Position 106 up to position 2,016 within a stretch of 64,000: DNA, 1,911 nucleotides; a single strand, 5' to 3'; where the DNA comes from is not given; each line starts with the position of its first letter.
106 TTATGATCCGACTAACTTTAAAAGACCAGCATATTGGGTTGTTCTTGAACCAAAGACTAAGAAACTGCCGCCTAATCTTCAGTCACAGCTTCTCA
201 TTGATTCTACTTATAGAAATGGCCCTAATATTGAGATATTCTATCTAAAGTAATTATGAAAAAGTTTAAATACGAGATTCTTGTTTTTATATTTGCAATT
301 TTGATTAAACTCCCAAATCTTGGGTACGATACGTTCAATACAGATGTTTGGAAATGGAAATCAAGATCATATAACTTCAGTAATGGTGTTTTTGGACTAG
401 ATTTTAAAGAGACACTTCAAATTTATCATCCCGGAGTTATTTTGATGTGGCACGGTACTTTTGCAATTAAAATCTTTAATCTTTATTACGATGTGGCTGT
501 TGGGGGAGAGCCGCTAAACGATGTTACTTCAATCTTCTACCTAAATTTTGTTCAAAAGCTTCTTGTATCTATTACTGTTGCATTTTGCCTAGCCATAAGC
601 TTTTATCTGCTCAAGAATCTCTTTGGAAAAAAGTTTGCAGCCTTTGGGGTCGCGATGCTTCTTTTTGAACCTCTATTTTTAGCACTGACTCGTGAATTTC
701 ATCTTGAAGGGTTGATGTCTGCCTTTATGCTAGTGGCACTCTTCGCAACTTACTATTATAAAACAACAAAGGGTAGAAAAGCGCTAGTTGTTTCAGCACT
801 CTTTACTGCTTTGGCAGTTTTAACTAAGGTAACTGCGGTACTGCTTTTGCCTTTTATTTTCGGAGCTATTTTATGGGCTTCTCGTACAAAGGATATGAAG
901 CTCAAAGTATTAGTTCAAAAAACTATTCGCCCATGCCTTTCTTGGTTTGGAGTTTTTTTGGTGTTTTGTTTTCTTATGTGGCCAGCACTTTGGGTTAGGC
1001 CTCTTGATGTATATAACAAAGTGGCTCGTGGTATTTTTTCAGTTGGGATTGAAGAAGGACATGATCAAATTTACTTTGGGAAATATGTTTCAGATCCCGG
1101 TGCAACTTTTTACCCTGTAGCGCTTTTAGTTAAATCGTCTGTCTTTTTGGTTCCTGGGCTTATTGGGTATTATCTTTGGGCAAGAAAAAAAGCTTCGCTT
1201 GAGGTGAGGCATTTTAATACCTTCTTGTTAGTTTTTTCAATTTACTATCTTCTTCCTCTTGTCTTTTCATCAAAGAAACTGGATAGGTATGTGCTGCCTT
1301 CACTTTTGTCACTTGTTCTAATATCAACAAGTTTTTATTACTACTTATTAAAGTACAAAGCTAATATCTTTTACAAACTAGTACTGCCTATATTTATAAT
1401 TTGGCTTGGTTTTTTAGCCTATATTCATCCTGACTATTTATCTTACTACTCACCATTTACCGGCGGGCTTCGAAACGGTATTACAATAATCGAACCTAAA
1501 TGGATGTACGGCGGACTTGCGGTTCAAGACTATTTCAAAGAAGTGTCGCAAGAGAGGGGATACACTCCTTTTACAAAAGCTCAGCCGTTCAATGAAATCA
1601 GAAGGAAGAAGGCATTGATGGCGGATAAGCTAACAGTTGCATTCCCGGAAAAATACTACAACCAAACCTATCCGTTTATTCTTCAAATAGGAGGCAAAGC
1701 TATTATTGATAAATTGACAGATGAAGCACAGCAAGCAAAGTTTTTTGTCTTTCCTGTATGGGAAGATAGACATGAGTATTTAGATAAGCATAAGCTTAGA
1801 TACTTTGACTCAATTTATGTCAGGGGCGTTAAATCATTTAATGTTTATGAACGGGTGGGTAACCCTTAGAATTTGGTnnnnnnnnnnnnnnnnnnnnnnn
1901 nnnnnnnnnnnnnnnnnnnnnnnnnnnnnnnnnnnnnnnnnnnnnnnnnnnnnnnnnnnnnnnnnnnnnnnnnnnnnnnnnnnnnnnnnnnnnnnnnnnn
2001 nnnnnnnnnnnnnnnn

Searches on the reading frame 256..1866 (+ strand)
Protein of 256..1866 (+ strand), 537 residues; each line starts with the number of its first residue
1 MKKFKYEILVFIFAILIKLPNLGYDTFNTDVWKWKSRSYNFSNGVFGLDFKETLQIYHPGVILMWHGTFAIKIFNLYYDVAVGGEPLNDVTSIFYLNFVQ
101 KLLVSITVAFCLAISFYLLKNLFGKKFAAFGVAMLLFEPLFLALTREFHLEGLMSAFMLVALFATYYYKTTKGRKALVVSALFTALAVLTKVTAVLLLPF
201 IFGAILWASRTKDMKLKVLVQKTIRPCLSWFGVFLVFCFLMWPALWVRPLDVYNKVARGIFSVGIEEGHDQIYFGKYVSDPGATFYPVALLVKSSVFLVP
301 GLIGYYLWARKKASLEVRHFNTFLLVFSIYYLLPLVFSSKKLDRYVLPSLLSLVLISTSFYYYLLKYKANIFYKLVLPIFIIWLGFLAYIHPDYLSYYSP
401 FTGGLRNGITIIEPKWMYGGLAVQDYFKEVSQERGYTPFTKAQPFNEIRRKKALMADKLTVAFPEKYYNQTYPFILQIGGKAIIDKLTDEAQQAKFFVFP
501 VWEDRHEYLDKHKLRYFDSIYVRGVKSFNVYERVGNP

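Call 11: search_protein_families(library=pfam, proteins=[window:256-1866:+], max_evalue=0.001)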
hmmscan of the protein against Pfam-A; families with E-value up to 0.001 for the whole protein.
window:256-1866:+ (537 aa): 1 family
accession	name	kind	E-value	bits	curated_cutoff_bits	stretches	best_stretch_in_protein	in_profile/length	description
PF13231.12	PMT_2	-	9.2e-09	36.1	26.1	1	103-213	27-136/160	Dolichyl-phosphate-mannose-protein mannosyltransferase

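Call 43: search_protein_families(library=ncbifam, proteins=[window:256-1866:+], max_evalue=0.01)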
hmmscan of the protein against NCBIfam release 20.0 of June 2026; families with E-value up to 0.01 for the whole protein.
window:256-1866:+ (537 aa): 0 families
